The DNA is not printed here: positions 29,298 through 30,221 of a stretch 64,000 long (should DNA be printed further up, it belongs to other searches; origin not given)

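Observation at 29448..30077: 208-aa orphan protein whose stop codon overlaps the stop of the convergent MTase: candidate restriction endonuclease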

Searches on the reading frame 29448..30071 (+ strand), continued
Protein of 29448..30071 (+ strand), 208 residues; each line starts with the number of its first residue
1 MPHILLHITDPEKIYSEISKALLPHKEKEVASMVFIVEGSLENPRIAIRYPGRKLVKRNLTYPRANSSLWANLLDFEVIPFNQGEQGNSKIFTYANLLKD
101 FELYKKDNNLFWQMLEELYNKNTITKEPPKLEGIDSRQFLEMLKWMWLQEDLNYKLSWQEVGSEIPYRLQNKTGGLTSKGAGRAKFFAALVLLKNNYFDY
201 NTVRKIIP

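Call 26: fold_search(model_id=the predicted structure, library=pdb)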
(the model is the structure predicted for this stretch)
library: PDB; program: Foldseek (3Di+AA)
matches with E <= 10: 50; with E <= 0.001: 0
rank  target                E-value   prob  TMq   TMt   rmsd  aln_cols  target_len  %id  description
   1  3wjm_D                1.4e+00  0.01  0.13  0.06  18.4       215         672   14  Crystal structure of Bombyx mori Sp2/Sp3 heterohexamer (released 2014-09-24)
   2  8ca9_D                1.6e+00  0.01  0.14  0.06  18.6       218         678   14  Cryo-EM structure of the Cibeles-Demetra 3:3 heterocomplex from Galleria mellonella saliva (released 2023-10-04)
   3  3hl6_B                1.7e+00  0.03  0.18  0.19  15.0       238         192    9  Staphylococcus aureus pathogenicity island 3 ORF9 protein (released 2010-06-09)
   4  8po9_C                1.7e+00  0.01  0.13  0.06  19.6       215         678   12  Polyethylene oxidation hexamerin PEase Cibeles (XP_026756460) from Galleria mellonella (released 2023-10-04)
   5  8php_A                2.2e+00  0.02  0.13  0.09  22.1       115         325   14  Portal from the Borrelia bacteriophage BB1 procapsid with bound scaffold protein (released 2023-07-19)
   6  4m9b_A                2.6e+00  0.03  0.09  0.11  10.3        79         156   18  Crystal structure of Apo Ara h 8 (released 2013-11-27)
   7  5y6b_D                3.5e+00  0.02  0.12  0.16   8.0        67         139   12  Crystal structure of ZmASCH Y47F mutant protein from Zymomonas mobilis (released 2018-07-18)
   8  6dtl_A                3.7e+00  0.01  0.15  0.11  17.9       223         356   12  Mitogen-activated protein kinase 6 (released 2019-05-15)
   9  2flh_D                4.2e+00  0.03  0.10  0.13   7.0        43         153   21  Crystal structure of cytokinin-specific binding protein from mung bean in complex with cytokinin (released 2006-11-21)
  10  6vqm_B                4.5e+00  0.02  0.17  0.15  18.2       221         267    8  Crystal Structure Analysis of human ACK1 (released 2021-02-10)
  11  6wc0_A                4.5e+00  0.01  0.13  0.04  14.9       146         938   10  Crystal structure of AceCas9 bound with guide RNA and DNA with 5'-NNNTC-3' PAM (released 2020-11-18)
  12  7nc3_A                4.7e+00  0.01  0.14  0.13  16.4       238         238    9  Glutathione-S-transferase GliG (space group P212121) (released 2021-05-12)
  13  5iqf_B                5.0e+00  0.01  0.13  0.10  19.9       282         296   10  Aminoglycoside Phosphotransferase (2'')-Ia (CTD of APH(6')-Ie/APH(2'')-Ia) in complex with GDP and Magnesium (released 2016-05-25)
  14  6zga_E                5.3e+00  0.01  0.16  0.07  16.7       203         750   14  COPII on membranes, inner coat (released 2021-02-17)
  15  7nc5_A                5.6e+00  0.01  0.14  0.13  16.4       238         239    9  Glutathione-S-transferase GliG in complex with reduced glutathione (released 2021-05-12)
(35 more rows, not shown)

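Call 32: fold_search(model_id=the predicted structure, library=viral)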
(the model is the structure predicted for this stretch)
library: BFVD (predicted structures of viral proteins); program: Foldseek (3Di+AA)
matches with E <= 10: 107; with E <= 0.001: 0
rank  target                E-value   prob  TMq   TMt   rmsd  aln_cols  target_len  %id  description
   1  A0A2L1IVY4            7.8e-02  0.85  0.41  0.42   8.4       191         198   13  Uncharacterized protein [Streptomyces phage BillNye]
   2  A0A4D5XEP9            3.9e-01  0.03  0.15  0.11  16.6       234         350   12  Serine/threonine protein kinase [Mimivirus LCMiAC02]
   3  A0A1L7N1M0            1.3e+00  0.04  0.14  0.16  15.9       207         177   10  Uncharacterized protein [Ralstonia phage RP12]
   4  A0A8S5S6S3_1          1.3e+00  0.02  0.13  0.04  17.8       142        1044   10  Uncharacterized protein [Podoviridae sp. ctsUe5]
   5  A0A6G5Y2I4            1.3e+00  0.04  0.18  0.19  13.8       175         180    9  (no name in the UniProt tables at hand)
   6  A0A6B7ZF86            1.6e+00  0.02  0.11  0.10  18.4       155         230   16  Uncharacterized protein [Klebsiella phage N1M2]
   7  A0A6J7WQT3            2.2e+00  0.04  0.15  0.22  10.7        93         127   12  Uncharacterized protein [uncultured Caudovirales phage]
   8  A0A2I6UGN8            2.4e+00  0.05  0.17  0.24  10.8       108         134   10  Uncharacterized protein [Salinibacter phage M8CRM-1]
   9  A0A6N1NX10            2.4e+00  0.02  0.13  0.10  16.9       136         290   10  DUF5866 domain-containing protein [Tupanvirus soda lake]
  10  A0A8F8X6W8            2.4e+00  0.02  0.11  0.06  15.0       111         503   18  (no name in the UniProt tables at hand)
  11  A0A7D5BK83            2.7e+00  0.01  0.11  0.07  23.5       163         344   10  RNA-dependent RNA polymerase [Sclerotinia sclerotiorum umbra-like virus 2]
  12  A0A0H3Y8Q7            2.7e+00  0.01  0.12  0.09  16.9       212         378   14  NP [University of Giessen virus]
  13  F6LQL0                2.9e+00  0.01  0.08  0.05  15.1       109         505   12  Replicase polyprotein 1ab (Fragment) [Rocky Mountain bat coronavirus 15/2006/ML]
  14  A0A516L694            3.1e+00  0.01  0.09  0.09  13.8       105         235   15  (no name in the UniProt tables at hand)
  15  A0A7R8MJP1            3.1e+00  0.01  0.14  0.14  20.9       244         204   12  Uncharacterized protein [Klebsiella phage vB_KvM-Eowyn]
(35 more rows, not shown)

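Call 40: find_homologous_proteins(query=A1, max_evalue=0.01)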
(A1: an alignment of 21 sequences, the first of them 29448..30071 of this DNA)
Query A1 (21 sequences) (208 aa, profile of the alignment): 258 proteins with E <= 0.01 among 3442 candidates; the best 120 are listed.
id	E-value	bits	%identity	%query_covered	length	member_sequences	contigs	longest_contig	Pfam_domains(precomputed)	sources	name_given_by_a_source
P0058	4.2e-89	316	59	100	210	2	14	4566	-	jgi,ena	-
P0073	2.0e-88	313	59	99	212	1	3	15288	-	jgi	-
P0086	3.5e-88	313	58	99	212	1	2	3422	-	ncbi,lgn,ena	-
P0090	3.8e-88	313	58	97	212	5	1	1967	-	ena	-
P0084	4.0e-88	313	58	99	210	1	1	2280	-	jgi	-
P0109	6.6e-88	312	58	99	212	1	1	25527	-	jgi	-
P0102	7.1e-88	312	56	98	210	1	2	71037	-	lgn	-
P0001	1.7e-87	311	100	100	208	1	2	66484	-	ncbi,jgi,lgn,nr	ncbi:MAG TPA: hypothetical protein VGO63_03420 [Candidatus Paceibacterota bacterium]|jgi:hypothetica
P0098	1.9e-87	310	55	98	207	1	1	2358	-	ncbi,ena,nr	ncbi:MAG: hypothetical protein KKH11_06195 [Candidatus Omnitrophica bacterium]|nr:hypothetical prote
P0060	2.1e-87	310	60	99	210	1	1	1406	-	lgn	-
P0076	3.1e-87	310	58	99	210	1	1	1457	-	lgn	-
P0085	3.9e-87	309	57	99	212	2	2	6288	-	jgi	-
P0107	4.8e-87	309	56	99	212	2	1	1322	-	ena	-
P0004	6.4e-87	309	65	99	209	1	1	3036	-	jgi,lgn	jgi:hypothetical protein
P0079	7.0e-87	308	58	99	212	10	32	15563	-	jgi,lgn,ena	-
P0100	7.1e-87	308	57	100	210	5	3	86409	-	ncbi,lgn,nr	ncbi:MAG: hypothetical protein QW818_03025 [Candidatus Aenigmatarchaeota archaeon]|nr:hypothetical p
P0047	5.5e-85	302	61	98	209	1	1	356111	-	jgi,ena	-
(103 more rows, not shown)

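Call 41: search_protein_families(library=pfam, alignment_id=A1, max_evalue=10)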
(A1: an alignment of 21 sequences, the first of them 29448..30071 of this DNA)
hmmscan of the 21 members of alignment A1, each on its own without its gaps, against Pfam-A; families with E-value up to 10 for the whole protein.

A. member 1, window:29448-30071:+ (208 aa): 0 families

B. families by the number of members that match (of 21 scanned): 7 families
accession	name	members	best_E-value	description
PF07462.16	MSP1_C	1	0.024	Merozoite surface protein 1 (MSP1) C-terminus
PF22652.1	DUF7006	1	0.034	Family of unknown function (DUF7006)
PF21436.2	STT3-PglB_core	1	0.051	STT3/PglB/AglB core domain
PF07943.18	PBP5_C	1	0.067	Penicillin-binding protein 5, C-terminal domain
PF20694.2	TRADD-like_N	1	0.13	TRADD-like N-terminal domain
PF03787.20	RAMPs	1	0.25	RAMP superfamily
PF20214.3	DUF6574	1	0.31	Family of unknown function (DUF6574)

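Call 43: search_protein_families(library=pfam, proteins=[L002:3071-4918:+, L016:1796-3628:+, L016:3615-3899:-, L020:5297-6460:-, L020:4625-5296:+, L033:1589-2086:-, L028:4599-5393:-, L036:4600-5544:-, L005:4770-4982:+, L001:5608-7074:-], max_evalue=0.01)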
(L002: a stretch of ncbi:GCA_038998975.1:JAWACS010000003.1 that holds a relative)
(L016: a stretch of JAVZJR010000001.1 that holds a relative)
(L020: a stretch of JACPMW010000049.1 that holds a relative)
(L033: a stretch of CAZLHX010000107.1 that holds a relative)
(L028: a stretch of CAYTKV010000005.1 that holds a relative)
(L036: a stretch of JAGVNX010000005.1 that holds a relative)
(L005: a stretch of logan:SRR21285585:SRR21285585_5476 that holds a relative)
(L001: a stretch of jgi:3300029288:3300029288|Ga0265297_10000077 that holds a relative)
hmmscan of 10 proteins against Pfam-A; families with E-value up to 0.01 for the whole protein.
L002:3071-4918:+ (616 aa): 2 families
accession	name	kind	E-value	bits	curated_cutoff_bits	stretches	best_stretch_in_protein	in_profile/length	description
PF01555.25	N6_N4_Mtase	-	3.2e-09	37.5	26.7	1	142-263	93-213/221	DNA methylase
PF01170.24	UPF0020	-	7e-05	23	22.3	1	212-257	9-54/197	RMKL-like, methyltransferase domain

L016:1796-3628:+ (611 aa): 2 families
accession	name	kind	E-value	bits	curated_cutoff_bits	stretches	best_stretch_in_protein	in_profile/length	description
PF01555.25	N6_N4_Mtase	-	1.3e-11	45.3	26.7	1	84-264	34-213/221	DNA methylase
PF01170.24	UPF0020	-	2.1e-08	34.6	22.3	1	213-258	9-54/197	RMKL-like, methyltransferase domain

L016:3615-3899:- (95 aa): 10 families
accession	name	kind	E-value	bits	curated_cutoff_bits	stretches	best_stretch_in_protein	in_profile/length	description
PF13463.12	HTH_27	-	0.00052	20.7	22.2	1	25-75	17-68/68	Winged helix DNA-binding domain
PF01638.23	HxlR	-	0.00063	20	20.8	1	9-83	1-77/91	HxlR-like helix-turn-helix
PF12515.13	CaATP_NAI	-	0.00084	19.2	25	1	5-26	23-44/45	Ca2+-ATPase N terminal autoinhibitory domain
PF12802.13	MarR_2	-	0.0015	19.1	27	1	15-57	7-51/61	MarR family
PF13601.12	HTH_34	-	0.0024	18.4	27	1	14-79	1-69/80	Winged helix DNA-binding domain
PF07381.18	EarA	-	0.003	17.8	22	0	9-79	5-87/90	EarA-like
PF14277.12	DUF4364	-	0.0039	17.5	26.9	1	42-85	35-76/162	Domain of unknown function (DUF4364)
PF04458.17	DUF505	-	0.0067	15.3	28.7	1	37-90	362-414/622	Protein of unknown function (DUF505)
PF01978.25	TrmB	-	0.008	16.4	25.6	0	22-72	18-65/68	Sugar-specific transcriptional regulator TrmB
PF14947.12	HTH_45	-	0.0091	16.4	25.5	0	26-83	19-70/77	Winged helix-turn-helix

L020:5297-6460:- (388 aa): 6 families
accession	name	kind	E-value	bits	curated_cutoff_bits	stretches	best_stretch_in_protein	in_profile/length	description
PF01555.25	N6_N4_Mtase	-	1.9e-22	80.8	26.7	2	25-106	136-219/221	DNA methylase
PF13847.12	Methyltransf_31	-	1.9e-05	24.8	27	1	67-119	2-57/145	Methyltransferase domain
PF01170.24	UPF0020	-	0.00015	22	22.3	0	187-264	64-133/197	RMKL-like, methyltransferase domain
PF08241.18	Methyltransf_11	-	0.00018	22.5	21.2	0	77-118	5-46/95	Methyltransferase domain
PF13649.12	Methyltransf_25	-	0.00054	21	27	0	72-115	1-48/97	Methyltransferase domain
PF02086.21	MethyltransfD12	-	0.0072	16.5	22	0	62-142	17-92/253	D12 class N6 adenine-specific DNA methyltransferase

L020:4625-5296:+ (224 aa): 0 families

L033:1589-2086:- (166 aa): 4 families
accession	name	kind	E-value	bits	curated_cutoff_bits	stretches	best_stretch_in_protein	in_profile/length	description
PF01555.25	N6_N4_Mtase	-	4.7e-14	53.3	26.7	1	12-106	123-220/221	DNA methylase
PF13847.12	Methyltransf_31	-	9.3e-05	22.6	27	1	69-117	5-56/145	Methyltransferase domain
PF01170.24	UPF0020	-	0.0011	19.2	22.3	1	69-90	30-51/197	RMKL-like, methyltransferase domain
PF13649.12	Methyltransf_25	-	0.0038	18.3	27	1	71-116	1-47/97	Methyltransferase domain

L028:4599-5393:- (265 aa): 5 families
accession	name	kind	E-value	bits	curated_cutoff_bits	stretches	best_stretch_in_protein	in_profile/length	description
PF01555.25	N6_N4_Mtase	-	6.9e-55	186.8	26.7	1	31-245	1-219/221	DNA methylase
PF02384.22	N6_Mtase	-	0.0007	19.4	20.4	0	10-76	105-176/311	N-6 DNA Methylase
PF03602.21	Cons_hypoth95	-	0.0011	19.2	24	0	9-59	90-142/182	Conserved hypothetical protein 95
PF08241.18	Methyltransf_11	-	0.0027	18.7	21.2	0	63-80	77-94/95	Methyltransferase domain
PF13847.12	Methyltransf_31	-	0.0065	16.6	27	0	11-81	55-109/145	Methyltransferase domain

L036:4600-5544:- (315 aa): 5 families
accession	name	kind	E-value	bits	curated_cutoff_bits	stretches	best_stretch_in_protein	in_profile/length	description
PF01555.25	N6_N4_Mtase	-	1.5e-57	195.5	26.7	1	91-305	1-220/221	DNA methylase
PF01170.24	UPF0020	-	8.4e-06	26.1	22.3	0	250-281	11-43/197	RMKL-like, methyltransferase domain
PF02384.22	N6_Mtase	-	7.7e-05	22.6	20.4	0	67-138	102-178/311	N-6 DNA Methylase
PF02086.21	MethyltransfD12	-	0.0009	19.5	22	0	255-310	8-64/253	D12 class N6 adenine-specific DNA methyltransferase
PF03602.21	Cons_hypoth95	-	0.0087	16.2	24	0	79-119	100-142/182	Conserved hypothetical protein 95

L005:4770-4982:+ (71 aa): 7 families
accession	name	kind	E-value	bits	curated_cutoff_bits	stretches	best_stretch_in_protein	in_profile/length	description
PF01381.28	HTH_3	-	1.4e-14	54.3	23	1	16-70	1-55/55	Helix-turn-helix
PF13560.12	HTH_31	-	1.4e-10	41.7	27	1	15-63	5-54/64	Helix-turn-helix domain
PF12844.13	HTH_19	-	8.8e-10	38.8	30.2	1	15-71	3-59/64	Helix-turn-helix domain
PF13443.12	HTH_26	-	0.00013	22.6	22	1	15-70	1-57/63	Cro/C1-type HTH DNA-binding domain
PF13413.12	HTH_25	-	0.00015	21.9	24.6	1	15-48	1-34/62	Helix-turn-helix domain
PF13744.12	HTH_37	-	0.001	19.2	27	1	14-48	21-55/80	Helix-turn-helix domain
PF20432.4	Xre-like-HTH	-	0.005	17.5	25.8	1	16-61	15-60/63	Antitoxin Xre-like helix-turn-helix domain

L001:5608-7074:- (489 aa): 3 families
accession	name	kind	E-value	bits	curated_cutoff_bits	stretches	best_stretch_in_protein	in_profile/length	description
PF01555.25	N6_N4_Mtase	-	2e-34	119.9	26.7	1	245-460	1-220/221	DNA methylase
PF00717.28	Peptidase_S24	-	4.9e-30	104.1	23.3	1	76-192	1-116/116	Peptidase S24-like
PF01726.22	LexA_DNA_bind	-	6.6e-15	55.1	23.7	1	2-63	4-65/65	LexA DNA binding domain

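Call 60: search_protein_families(library=phrogs, alignment_id=A1, max_evalue=1)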
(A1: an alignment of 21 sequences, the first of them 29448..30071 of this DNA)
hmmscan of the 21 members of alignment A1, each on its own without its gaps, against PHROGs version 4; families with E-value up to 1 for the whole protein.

A. member 1, window:29448-30071:+ (208 aa): 0 families

B. families by the number of members that match (of 21 scanned): 14 families
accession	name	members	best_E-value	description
phrog_9276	-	1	0.012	-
phrog_7397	-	1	0.08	-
phrog_35907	-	1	0.086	-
phrog_21174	-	1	0.095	-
phrog_38795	-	1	0.1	-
phrog_36532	-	1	0.1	-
phrog_17789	-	1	0.17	-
phrog_17436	-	1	0.18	-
phrog_32510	-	1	0.22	-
phrog_33785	-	1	0.23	-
phrog_11668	-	1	0.26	-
phrog_4901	-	1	0.28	hydrolase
phrog_4902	-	1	0.29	-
phrog_24391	-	1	0.32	-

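Call 61: find_related_loci(query=A1, collection=viral_contigs, flank=5000)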
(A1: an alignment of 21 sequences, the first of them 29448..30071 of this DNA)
Query A1 (208 aa) in viral_contigs; peptide patterns used: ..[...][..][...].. (x = any residue, [..] = any of these).
101 stretches matched a pattern, but none encodes a relative of the query by tblastn (E <= 1e-3).

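Call 71: search_protein_families(library=pfam, proteins=[L020:4625-5296:+], max_evalue=1)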
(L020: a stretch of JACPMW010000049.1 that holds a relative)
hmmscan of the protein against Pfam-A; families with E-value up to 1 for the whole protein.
L020:4625-5296:+ (224 aa): 3 families
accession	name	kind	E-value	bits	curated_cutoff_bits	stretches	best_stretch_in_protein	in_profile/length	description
PF10077.14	DUF2314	-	0.011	16.3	22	1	3-85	12-88/134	Uncharacterized protein conserved in bacteria (DUF2314)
PF12422.13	Condensin2nSMC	-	0.11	12.9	27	1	60-101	24-65/149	Condensin II non structural maintenance of chromosomes subunit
PF17320.7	DUF5363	-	0.12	12.6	25.8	1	160-199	6-43/54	Family of unknown function (DUF5363)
